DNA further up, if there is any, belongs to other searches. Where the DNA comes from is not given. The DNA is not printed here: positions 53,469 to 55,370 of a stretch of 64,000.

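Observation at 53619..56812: Expansion of secreted tannase/feruloyl-esterase-family hydrolases (four paralogs, one tandem pair)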

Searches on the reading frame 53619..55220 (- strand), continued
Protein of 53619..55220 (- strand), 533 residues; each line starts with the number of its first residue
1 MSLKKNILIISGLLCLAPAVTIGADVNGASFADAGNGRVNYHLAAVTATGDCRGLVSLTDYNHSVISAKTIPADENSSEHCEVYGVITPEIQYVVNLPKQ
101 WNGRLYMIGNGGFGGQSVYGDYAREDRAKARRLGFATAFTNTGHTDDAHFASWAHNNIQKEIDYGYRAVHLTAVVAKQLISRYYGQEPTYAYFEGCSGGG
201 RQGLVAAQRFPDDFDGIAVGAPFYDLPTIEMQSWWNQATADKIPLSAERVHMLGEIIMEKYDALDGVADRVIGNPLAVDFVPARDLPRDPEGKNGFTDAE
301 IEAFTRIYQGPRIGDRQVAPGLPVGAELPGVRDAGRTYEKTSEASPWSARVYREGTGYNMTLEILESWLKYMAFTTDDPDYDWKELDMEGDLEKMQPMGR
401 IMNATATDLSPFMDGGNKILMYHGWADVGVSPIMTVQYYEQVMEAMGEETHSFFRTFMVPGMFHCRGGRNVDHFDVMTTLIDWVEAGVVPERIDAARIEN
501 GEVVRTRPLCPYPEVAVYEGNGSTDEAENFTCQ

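Call 19: find_related_loci(query=A1, collection=genome_contigs, flank=10000)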
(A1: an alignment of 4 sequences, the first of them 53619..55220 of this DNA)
Query A1 (533 aa) in genome_contigs; peptide patterns used: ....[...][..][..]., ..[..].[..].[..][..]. (x = any residue, [..] = any of these).
77 stretches matched a pattern; 48 encode a relative of the query (tblastn E <= 1e-3); 46 distinct loci.
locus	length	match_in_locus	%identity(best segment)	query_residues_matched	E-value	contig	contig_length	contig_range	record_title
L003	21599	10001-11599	95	1-533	0e+0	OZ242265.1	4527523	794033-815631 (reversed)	MAG: Gammaproteobacteria bacterium isolate e770b403-878d-4ab6-9ba2-f911db374a53 genome assembly, chromosome: 1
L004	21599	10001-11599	94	1-533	0e+0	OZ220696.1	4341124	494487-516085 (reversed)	MAG: Gammaproteobacteria bacterium isolate 0e11e2d6-1b48-4829-982c-b9eef2b3ec67 genome assembly, chromosome: 1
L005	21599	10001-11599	93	1-533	0e+0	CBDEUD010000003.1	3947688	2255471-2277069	MAG: Gammaproteobacteria bacterium isolate 6e6111ba-c27c-4040-81f0-885b4b8a4f34 genome assembly, contig: contig_3, whole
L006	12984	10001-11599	95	1-533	0e+0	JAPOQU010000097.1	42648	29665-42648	MAG: Gammaproteobacteria bacterium isolate APA_bin_93 c_000000455000, whole genome shotgun sequence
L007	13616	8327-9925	74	2-532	0e+0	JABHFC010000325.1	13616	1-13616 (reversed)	MAG: Gammaproteobacteria bacterium isolate SI037_bin171 k141_2558458, whole genome shotgun sequence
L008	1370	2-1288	91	105-533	0e+0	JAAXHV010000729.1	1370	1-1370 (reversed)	MAG: Gammaproteobacteria bacterium isolate Plut_88898 unfiltered_Plut_88898_genomic_contig_1355152, whole genome shotgun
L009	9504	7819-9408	47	1-532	2e-169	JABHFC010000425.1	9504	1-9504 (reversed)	MAG: Gammaproteobacteria bacterium isolate SI037_bin171 k141_3270913, whole genome shotgun sequence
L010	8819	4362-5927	50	13-532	1e-168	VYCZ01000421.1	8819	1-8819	MAG: Gammaproteobacteria bacterium isolate SB0675_bin_28 NODE_3263_length_8819_cov_4.425719, whole genome shotgun sequen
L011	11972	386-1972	48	3-532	4e-168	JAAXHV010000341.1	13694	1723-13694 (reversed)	MAG: Gammaproteobacteria bacterium isolate Plut_88898 unfiltered_Plut_88898_genomic_contig_1057242, whole genome shotgun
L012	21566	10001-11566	49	13-532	8e-164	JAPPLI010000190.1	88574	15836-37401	MAG: Gammaproteobacteria bacterium isolate RHO3_bin_19 NODE_618_length_88574_cov_52.795208, whole genome shotgun sequenc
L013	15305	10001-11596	45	3-533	2e-160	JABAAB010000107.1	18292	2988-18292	MAG: Lysobacterales bacterium isolate bin10o c_000001158035, whole genome shotgun sequence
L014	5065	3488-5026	48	16-533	1e-162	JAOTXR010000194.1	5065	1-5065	MAG: Gammaproteobacteria bacterium isolate 21_Jan_SF_Bin15 21_Jan_SF_Bin15_scaffold_18213_c1, whole genome shotgun seque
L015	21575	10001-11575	49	8-532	3e-172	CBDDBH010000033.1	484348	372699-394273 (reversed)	MAG: Gammaproteobacteria bacterium isolate 61d1d6e5-7064-46a6-bc2b-d6b6240feebc genome assembly, contig: contig_33, whol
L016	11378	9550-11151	47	1-532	4e-159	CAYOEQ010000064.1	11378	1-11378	MAG TPA_asm: uncultured Enterobacteriaceae bacterium isolate SRP109090_co1_82 genome assembly, contig: NODE_8629_length_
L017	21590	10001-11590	47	5-532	4e-157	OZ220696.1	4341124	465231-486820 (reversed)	MAG: Gammaproteobacteria bacterium isolate 0e11e2d6-1b48-4829-982c-b9eef2b3ec67 genome assembly, chromosome: 1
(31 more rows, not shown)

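Call 48: list_cluster_members(proteins=[P0087, P0040, P0020])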
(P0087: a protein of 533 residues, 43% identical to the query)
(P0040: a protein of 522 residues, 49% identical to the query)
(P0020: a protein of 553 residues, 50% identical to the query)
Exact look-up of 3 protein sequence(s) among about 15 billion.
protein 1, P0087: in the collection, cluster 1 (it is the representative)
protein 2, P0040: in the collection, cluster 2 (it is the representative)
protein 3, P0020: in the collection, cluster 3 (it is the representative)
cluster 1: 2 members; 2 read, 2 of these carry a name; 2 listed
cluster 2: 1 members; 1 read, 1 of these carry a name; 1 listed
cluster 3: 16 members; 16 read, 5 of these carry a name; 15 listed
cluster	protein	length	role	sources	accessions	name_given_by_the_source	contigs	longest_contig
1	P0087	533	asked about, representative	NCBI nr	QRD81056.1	lipolytic protein [uncultured bacterium]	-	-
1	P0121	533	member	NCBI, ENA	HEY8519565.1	MAG TPA: tannase/feruloyl esterase family alpha/beta hydrolase [Gammaproteobacteria ...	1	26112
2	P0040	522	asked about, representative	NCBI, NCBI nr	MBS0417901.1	MAG: tannase/feruloyl esterase family alpha/beta hydrolase [Proteobacteria bacterium] | tannase/feruloyl esterase family alpha/beta hydrolase [Pseudomonadota bacterium]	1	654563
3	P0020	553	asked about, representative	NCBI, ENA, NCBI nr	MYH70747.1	MAG: tannase/feruloyl esterase family alpha/beta hydrolase [Gammaproteobacteria bacterium] | tannase/feruloyl esterase family alpha/beta hydrolase [Gammaproteobacteria bacterium]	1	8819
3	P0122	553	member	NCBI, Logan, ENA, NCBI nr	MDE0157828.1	MAG: tannase/feruloyl esterase family alpha/beta hydrolase [Gammaproteobacteria bacterium] | tannase/feruloyl esterase family alpha/beta hydrolase [Gammaproteobacteria bacterium]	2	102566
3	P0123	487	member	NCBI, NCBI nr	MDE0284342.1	MAG: tannase/feruloyl esterase family alpha/beta hydrolase [Gammaproteobacteria bacterium] | tannase/feruloyl esterase family alpha/beta hydrolase [Gammaproteobacteria bacterium]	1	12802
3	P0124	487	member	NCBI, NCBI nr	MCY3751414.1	MAG: tannase/feruloyl esterase family alpha/beta hydrolase [Gammaproteobacteria bacterium] | tannase/feruloyl esterase family alpha/beta hydrolase [Gammaproteobacteria bacterium]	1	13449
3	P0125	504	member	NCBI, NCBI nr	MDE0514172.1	MAG: tannase/feruloyl esterase family alpha/beta hydrolase [Gammaproteobacteria bacterium] | tannase/feruloyl esterase family alpha/beta hydrolase [Gammaproteobacteria bacterium]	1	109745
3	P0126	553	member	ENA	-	-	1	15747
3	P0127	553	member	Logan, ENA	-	-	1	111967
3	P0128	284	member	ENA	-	-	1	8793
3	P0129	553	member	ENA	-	-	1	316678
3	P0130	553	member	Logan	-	-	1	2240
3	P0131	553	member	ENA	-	-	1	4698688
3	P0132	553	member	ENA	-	-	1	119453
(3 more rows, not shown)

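Call 60: predict_structure(alignment_id=A2)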
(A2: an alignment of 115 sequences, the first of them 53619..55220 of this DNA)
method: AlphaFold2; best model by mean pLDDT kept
length: 533 residues; sequences in the alignment: 115
mean_pLDDT: 92.1   pTM: 0.91
mean pLDDT of the five models: 92.1, 92.0, 91.4, 91.3, 90.9
residues with pLDDT >= 90: 446; 70-90: 49; 50-70: 22; < 50: 16
segments of 3 or more residues with pLDDT < 50: 16-27, 336-339
pLDDT, mean of each block of 10 residues (from residue 1): 54 47 50 92 88 95 96 89 97 98 97 92 91 97 86 96 98 98 98 97 98 98 95 97 96 98 93 95 98 96 98 96 96 57 87 90 97 97 97 96 97 98 96 97 97 98 93 96 98 93 94 96 96 96
secondary structure, 60 per line:
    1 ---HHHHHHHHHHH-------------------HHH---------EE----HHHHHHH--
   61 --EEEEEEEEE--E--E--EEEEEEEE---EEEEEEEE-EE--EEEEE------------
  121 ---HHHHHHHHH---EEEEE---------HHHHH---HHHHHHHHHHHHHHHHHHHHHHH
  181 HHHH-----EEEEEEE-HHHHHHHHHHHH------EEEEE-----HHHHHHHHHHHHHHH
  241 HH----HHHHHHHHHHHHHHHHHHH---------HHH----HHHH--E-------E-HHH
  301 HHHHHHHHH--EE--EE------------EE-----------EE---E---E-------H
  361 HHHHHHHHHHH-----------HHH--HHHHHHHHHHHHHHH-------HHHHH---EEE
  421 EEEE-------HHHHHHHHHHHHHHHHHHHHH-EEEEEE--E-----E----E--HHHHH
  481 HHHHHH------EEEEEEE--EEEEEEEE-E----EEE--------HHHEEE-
elements in order: H4-14 H52-58 E63-71 E80-87 E91-98 E104-108 H124-132 E136-140 H150-154 H158-184 E190-196 H198-209 E216-220 H226-242 H247-265 H282-285 H298-309 H360-371 H388-402 H410-414 E418-424 H432-452 E454-459 H476-486 E493-499 E502-509 E516-518 E530-532
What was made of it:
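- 53619..55220 (-): T3, tannase-family esterase, 533 aa, downstream member of the tandem pair. AF2 model pLDDT 92.1, pTM 0.91 (call 60).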

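Call 61: search_protein_representatives(protein=window:53619-55220:-)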
Query: 533 residues. Proteins with E-value up to 0.001 (for the whole library): 11538; up to 1e-10: 6753; up to 1e-30: 1812. The best 150 are listed.
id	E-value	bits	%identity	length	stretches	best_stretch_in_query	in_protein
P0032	1.4e-159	548.8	48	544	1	8-532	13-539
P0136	8.6e-144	496.7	42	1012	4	80-335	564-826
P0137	4.5e-138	477.9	45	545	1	23-532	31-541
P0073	5.6e-136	471.0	45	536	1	12-532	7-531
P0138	4.5e-130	451.5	43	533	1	6-532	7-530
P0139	1.1e-125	437.0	43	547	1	14-533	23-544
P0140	1.9e-121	423.0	47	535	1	51-532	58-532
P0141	2.3e-118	412.8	43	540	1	12-532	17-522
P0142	1.2e-117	410.5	40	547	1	10-532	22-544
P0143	3.3e-114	399.1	41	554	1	27-532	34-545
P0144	1.6e-111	390.2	44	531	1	47-532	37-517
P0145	2.5e-111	389.6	39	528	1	23-518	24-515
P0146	5.9e-109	381.8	46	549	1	48-533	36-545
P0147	9.3e-107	374.5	38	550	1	7-532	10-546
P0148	1.9e-105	370.2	41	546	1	22-533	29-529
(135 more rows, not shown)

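Call 63: fold_search(model_id=the predicted structure, library=pdb)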
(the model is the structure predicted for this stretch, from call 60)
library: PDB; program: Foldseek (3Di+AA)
matches with E <= 10: 1556; with E <= 0.001: 699
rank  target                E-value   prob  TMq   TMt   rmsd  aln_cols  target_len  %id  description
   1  6qga_C                4.7e-40  1.00  0.80  0.76   4.2       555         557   28  Crystal structure of Ideonella sakaiensis MHETase bound to the non-hydrolyzable ligand MHETA (released 2019-04-03)
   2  6qz1                  7.4e-40  1.00  0.79  0.75   4.1       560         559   28  Structure of MHETase from Ideonella sakaiensis (released 2020-09-30)
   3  6qga_A                3.2e-39  1.00  0.79  0.76   4.2       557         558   28  Crystal structure of Ideonella sakaiensis MHETase bound to the non-hydrolyzable ligand MHETA (released 2019-04-03)
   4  6qg9_G                3.8e-39  1.00  0.79  0.75   6.5       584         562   27  Crystal structure of Ideonella sakaiensis MHETase (released 2019-04-03)
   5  6qz3                  6.4e-39  1.00  0.79  0.76   4.2       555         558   28  Structure of MHETase from Ideonella sakaiensis (released 2020-09-30)
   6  6qg9_H                6.8e-39  1.00  0.79  0.75   4.0       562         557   28  Crystal structure of Ideonella sakaiensis MHETase (released 2019-04-03)
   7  6qga_B                8.0e-39  1.00  0.78  0.75   4.5       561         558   28  Crystal structure of Ideonella sakaiensis MHETase bound to the non-hydrolyzable ligand MHETA (released 2019-04-03)
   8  6qz2_G                1.0e-38  1.00  0.78  0.74   4.6       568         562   28  Structure of MHETase from Ideonella sakaiensis (released 2020-09-30)
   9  6jtu_A                1.3e-38  1.00  0.78  0.74   3.9       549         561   29  Crystal structure of MHETase from Ideonella sakaiensis (released 2020-04-15)
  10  6jtt_A                1.4e-38  1.00  0.79  0.75   4.1       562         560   28  MHETase in complex with BHET (released 2020-04-15)
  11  6qg9_E                1.5e-38  1.00  0.79  0.76   3.9       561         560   28  Crystal structure of Ideonella sakaiensis MHETase (released 2019-04-03)
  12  6qgb_C                2.0e-38  1.00  0.78  0.75   4.2       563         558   28  Crystal structure of Ideonella sakaiensis MHETase bound to benzoic acid (released 2019-04-03)
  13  8ekg_B                2.1e-38  1.00  0.78  0.75   4.7       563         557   28  MHETase variant Thr159Val, Met192Tyr, Tyr252Phe, Tyr503Trp (released 2023-10-18)
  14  6qz2_J                2.2e-38  1.00  0.78  0.74   3.9       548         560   29  Structure of MHETase from Ideonella sakaiensis (released 2020-09-30)
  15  6qz2_A                2.6e-38  1.00  0.78  0.75   4.4       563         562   28  Structure of MHETase from Ideonella sakaiensis (released 2020-09-30)
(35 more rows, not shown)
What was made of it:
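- On Tannase/feruloyl esterase family (Pfam PF07519): Foldseek alignments of about 530-585 columns to MHETase, AoFaeB and FoFaeC with TM 0.76-0.80; the next-best folds reach TM of about 0.35 or less (calls 60, 63).
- On MHETase (EC 3.1.1.102): 27-29% identity to I. sakaiensis MHETase (call 63).
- Closest known: Fungal feruloyl esterases AoFaeB. Same: Same fold, lid included (TM 0.76-0.78), and the same catalytic arrangement (call 63).
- Confident full-length model that matches MHETase, AoFaeB and FoFaeC, lid included (calls 60, 63).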
